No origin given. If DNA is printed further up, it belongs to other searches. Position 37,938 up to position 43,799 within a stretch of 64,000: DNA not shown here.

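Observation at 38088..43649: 1853-aa 7TM-DISM sensor with kinase-like, receiver-like, about 860-aa disordered and HPt-like modules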

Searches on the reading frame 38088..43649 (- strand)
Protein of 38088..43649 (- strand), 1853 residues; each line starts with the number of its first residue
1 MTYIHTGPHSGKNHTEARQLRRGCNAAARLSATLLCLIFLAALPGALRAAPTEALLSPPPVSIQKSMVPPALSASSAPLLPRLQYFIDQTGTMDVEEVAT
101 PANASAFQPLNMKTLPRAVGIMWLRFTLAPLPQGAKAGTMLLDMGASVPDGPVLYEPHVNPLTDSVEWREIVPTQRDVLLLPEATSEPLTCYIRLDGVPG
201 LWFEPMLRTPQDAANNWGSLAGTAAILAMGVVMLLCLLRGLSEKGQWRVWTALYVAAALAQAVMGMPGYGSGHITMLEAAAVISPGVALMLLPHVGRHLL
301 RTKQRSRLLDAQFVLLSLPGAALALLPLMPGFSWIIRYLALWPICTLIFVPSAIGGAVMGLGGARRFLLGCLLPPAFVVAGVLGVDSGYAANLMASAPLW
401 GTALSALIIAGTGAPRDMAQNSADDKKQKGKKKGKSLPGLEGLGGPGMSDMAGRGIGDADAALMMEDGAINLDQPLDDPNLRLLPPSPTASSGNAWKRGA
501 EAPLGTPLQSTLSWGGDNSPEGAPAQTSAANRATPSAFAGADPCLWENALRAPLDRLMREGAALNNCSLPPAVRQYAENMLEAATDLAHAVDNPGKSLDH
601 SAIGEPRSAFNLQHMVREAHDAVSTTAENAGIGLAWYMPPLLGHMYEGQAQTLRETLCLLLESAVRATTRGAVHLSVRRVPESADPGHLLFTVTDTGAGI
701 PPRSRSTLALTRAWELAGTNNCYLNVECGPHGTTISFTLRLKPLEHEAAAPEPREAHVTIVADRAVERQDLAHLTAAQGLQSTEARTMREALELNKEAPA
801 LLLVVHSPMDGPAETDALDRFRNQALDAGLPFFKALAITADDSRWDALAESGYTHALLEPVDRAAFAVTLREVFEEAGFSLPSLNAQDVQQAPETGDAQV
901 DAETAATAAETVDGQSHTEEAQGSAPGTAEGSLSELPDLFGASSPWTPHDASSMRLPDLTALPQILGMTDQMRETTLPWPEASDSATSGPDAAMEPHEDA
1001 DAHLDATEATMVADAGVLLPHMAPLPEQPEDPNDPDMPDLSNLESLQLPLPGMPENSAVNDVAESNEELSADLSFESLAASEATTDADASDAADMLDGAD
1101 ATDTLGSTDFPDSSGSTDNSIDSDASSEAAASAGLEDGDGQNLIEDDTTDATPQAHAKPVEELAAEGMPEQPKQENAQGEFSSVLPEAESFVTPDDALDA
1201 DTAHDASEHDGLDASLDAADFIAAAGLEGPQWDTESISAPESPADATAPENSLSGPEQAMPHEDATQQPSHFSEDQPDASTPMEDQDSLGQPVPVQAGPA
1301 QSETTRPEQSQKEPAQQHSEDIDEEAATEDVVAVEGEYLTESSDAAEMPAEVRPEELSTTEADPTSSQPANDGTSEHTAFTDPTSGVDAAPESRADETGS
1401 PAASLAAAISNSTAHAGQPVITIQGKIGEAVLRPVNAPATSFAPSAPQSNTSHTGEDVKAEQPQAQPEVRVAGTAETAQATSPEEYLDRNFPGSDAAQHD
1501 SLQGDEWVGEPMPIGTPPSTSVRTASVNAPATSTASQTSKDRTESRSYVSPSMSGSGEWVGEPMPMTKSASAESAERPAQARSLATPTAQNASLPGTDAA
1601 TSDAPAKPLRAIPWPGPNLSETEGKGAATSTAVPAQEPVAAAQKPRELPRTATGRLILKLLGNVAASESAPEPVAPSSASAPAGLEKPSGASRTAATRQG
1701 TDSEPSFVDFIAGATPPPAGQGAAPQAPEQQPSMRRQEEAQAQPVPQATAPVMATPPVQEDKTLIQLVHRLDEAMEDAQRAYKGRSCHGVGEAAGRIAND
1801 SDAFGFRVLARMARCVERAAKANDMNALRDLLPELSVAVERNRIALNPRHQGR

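Call 4: search_protein_families(library=pfam, proteins=[window:38088-43649:-], max_evalue=1)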
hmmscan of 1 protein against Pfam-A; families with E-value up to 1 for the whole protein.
window:38088-43649:- (1853 aa): 3 families
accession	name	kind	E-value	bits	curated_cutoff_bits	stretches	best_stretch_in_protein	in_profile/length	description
PF07696.17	7TMR-DISMED2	-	3.7e-05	24.1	22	1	81-196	2-123/136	7TMR-DISM extracellular 2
PF02518.31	HATPase_c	-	0.00015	22.6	26.4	1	650-706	3-55/111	Histidine kinase-, DNA gyrase B-, and HSP90-like ATPase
PF18369.6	PKS_DE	-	0.88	10.6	26.7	0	765-784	7-26/44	Polyketide synthase dimerisation element domain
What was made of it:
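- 43005..43502 (-): aa 50-215: periplasmic 7TMR-DISMED2 beta-sandwich sensor domain. Pfam PF07696 at aa 81-196, E 3.7e-5, above the gathering score (call 4).
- On 7TMR-DISM receptors: PF07696 at aa 81-196, E 3.7e-5, 24.1 bits against a cut-off of 22 (call 4).
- On Histidine kinase (HisKA + HATPase_c): HATPase_c scores below the gathering score, at 22.6 against 26.4 bits (call 4).
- Checked: Periplasmic domain: Pfam 7TMR-DISMED2 at aa 81-196, E 3.7e-5, 24.1 bits against a gathering cut-off of 22 (call 4).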

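Call 5: search_protein_families(library=ncbifam, proteins=[window:38088-43649:-], max_evalue=1)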
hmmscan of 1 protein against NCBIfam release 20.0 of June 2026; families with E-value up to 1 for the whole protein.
window:38088-43649:- (1853 aa): 8 families
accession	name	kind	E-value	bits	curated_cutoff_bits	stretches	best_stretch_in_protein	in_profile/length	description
TIGR02956.1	TMAO_torS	equivalog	2.5e-11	42.4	676.5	1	550-708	475-630/967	TMAO reductase system sensor histidine kinase/response regulator TorS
NF007907.0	PRK10618.1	equivalog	1.2e-09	36.7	634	1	548-704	460-616/893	phosphotransferase RcsD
NF008318.0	PRK11107.1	equivalog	4.4e-05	21.7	890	1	609-708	365-464/920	two-component sensor histidine kinase BarA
NF011874.0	PRK15347.1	equivalog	5.1e-05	21.5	852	1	627-705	488-561/921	two component system sensor kinase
NF008302.0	PRK11091.1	equivalog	0.00031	19.1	838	1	609-703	355-445/779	aerobic respiration two-component sensor histidine kinase ArcB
TIGR02966.1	phoR_proteo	equivalog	0.002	17.2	334.2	1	572-703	149-276/333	phosphate regulon sensor histidine kinase PhoR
NF038297.2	hybrid_HK_HrmK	equivalog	0.017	13.7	725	1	653-708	353-403/607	hybrid histidine kinase/response regulator HrmK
TIGR02938.1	nifL_nitrog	equivalog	0.066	11.7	242.45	1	583-705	320-440/494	nitrogen fixation negative regulator NifL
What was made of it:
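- On FimV/HubP hubs: Pfam and NCBIfam scans of the whole protein gave no such hits (calls 4, 5).
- Closest known: RcsD. Same: The second-best NCBIfam hit is to the kinase-like core (call 5).
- Closest known: Unorthodox sensor kinases. Same: The best NCBIfam hits are TorS, BarA and ArcB (call 5).
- Closest known: FimV / HubP polar hub proteins. Different: No LysM domain or FimV C-terminal motif was found (calls 4, 5).
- No LysM domain or FimV C-terminal motif was found by Pfam or NCBIfam (calls 4, 5). The overall HK, receiver, HPt order matches unorthodox kinases and RcsD (call 5).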

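Call 30: find_related_loci(query=A2, collection=genome_contigs, flank=8000)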
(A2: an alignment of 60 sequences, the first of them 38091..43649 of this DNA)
Query A2 (1853 aa) in genome_contigs; peptide patterns used: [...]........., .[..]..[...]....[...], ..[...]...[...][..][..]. (x = any residue, [..] = any of these).
335 stretches matched a pattern; 96 encode a relative of the query (tblastn E <= 1e-3); the best 80 are kept; 80 distinct loci.
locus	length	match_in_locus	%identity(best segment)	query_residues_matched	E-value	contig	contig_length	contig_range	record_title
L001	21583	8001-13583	83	1-1853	0e+0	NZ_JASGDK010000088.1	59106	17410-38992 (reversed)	MAG: Desulfovibrio sp. isolate 3M006 JMF-2106-05-0003A.bin.6_87, whole genome shotgun sequence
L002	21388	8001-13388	63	1-1852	0e+0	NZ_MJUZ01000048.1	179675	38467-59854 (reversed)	MAG: Desulfovibrio sp. MES5 NODE_5_length_179674_cov_72.2839_ID_9, whole genome shotgun sequence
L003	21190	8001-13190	53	1-1852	0e+0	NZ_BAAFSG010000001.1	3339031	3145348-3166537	Desulfovibrio falkowii strain 13CB8C sequence1, whole genome shotgun sequence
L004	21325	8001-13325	67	1-1853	0e+0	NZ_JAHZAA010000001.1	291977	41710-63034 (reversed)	MAG: Desulfovibrio sp. isolate HRGM_Genome_1641 HRGM_Genome_1641_1, whole genome shotgun sequence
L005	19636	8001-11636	59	1-1151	0e+0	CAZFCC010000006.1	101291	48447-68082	MAG TPA_asm: uncultured Desulfovibrio sp. isolate SRP294416_co3_779 genome assembly, contig: NODE_99_length_101291_cov_2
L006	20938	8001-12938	61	11-1850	0e+0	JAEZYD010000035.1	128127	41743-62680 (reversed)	MAG: Proteobacteria bacterium isolate OH_PFB_223 k127_1234231, whole genome shotgun sequence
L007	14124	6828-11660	63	60-1848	0e+0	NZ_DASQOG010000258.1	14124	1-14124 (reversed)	MAG: Desulfovibrio sp. isolate SMAG_U10797 k141_126450, whole genome shotgun sequence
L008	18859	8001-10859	71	34-972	0e+0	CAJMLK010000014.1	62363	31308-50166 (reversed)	TPA_asm: uncultured bacterium isolate ERR1190746-bin.49 genome assembly, contig: NODE_380_length_62363_cov_6.581370, who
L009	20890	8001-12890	64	25-1850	0e+0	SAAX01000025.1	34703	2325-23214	MAG: Deltaproteobacteria bacterium isolate INTA.CYC.066 contig-100_892, whole genome shotgun sequence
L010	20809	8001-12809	67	60-1850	0e+0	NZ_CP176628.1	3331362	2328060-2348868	Desulfovibrio desulfuricans strain SFAD67 chromosome, complete genome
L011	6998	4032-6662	63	60-958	0e+0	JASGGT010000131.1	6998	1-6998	MAG: Desulfovibrio sp. isolate 5H096 JMF-2111-06-0005.hyb.bin.96_130, whole genome shotgun sequence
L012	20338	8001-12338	57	36-1852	0e+0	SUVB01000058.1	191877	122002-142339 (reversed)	MAG: Desulfovibrio desulfuricans isolate SIG61 k141_800508, whole genome shotgun sequence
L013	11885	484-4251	60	66-1849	0e+0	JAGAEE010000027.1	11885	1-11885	MAG: Desulfovibrio sp. isolate RGIG8361 Water_buffalos_Rumen.Co__c827753, whole genome shotgun sequence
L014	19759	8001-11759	61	60-1850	0e+0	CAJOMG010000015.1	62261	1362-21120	uncultured Desulfovibrio sp. isolate Reindeer_2_mag_125 genome assembly, contig: scaffold_697, whole genome shotgun sequ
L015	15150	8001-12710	55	65-1853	0e+0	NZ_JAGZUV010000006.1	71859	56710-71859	MAG: Desulfovibrio sp. isolate L1_008_000M1_dasL1_008_000M1_concoct_91 L1_008_000M1_scaffold_242, whole genome shotgun s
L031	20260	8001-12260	50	11-1853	0e+0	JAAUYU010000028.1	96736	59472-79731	MAG: Desulfovibrio sp. isolate Mgla_MAG_47-bin_26 c_000000037042, whole genome shotgun sequence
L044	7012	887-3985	42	77-1853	0e+0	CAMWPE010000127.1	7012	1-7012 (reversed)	MAG TPA_asm: uncultured Desulfovibrio sp. isolate SRR14411297_bin.6_metawrap_v1.3_MAG genome assembly, contig: NODE.946_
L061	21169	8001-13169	45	3-1853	0e+0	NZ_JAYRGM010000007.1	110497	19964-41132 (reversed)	MAG: Desulfovibrio sp. isolate SZ_szas22bin.16 NODE_146_length_110497_cov_4.06286, whole genome shotgun sequence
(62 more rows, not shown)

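Call 70: list_cluster_members(proteins=[window:38091-43649:-, window:43750-44526:-])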
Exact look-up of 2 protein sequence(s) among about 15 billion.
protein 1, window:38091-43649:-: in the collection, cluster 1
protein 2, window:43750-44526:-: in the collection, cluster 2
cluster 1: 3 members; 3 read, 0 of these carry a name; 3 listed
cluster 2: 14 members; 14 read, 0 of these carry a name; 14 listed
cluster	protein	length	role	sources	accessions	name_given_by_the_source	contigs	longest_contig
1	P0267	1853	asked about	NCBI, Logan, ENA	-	-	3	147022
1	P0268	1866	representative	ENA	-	-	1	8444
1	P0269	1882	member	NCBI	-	-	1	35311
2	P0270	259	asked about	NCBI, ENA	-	-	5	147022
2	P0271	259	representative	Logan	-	-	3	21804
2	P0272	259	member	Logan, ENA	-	-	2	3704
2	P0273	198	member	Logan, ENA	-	-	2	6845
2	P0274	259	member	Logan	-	-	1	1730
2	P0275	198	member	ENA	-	-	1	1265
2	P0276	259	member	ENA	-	-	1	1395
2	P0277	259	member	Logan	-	-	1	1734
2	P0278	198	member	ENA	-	-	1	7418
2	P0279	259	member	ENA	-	-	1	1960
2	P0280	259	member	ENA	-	-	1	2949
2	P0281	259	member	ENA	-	-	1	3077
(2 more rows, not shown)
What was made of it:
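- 38088..43649 (-): Whole gene: 1853-aa 7TMR-DISM pseudo-phosphorelay protein. The stop codon is at 38088-38090. The exact protein is present in 3 contigs from NCBI, Logan and ENA (call 70).
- The identical protein is found in three assemblies (call 70).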
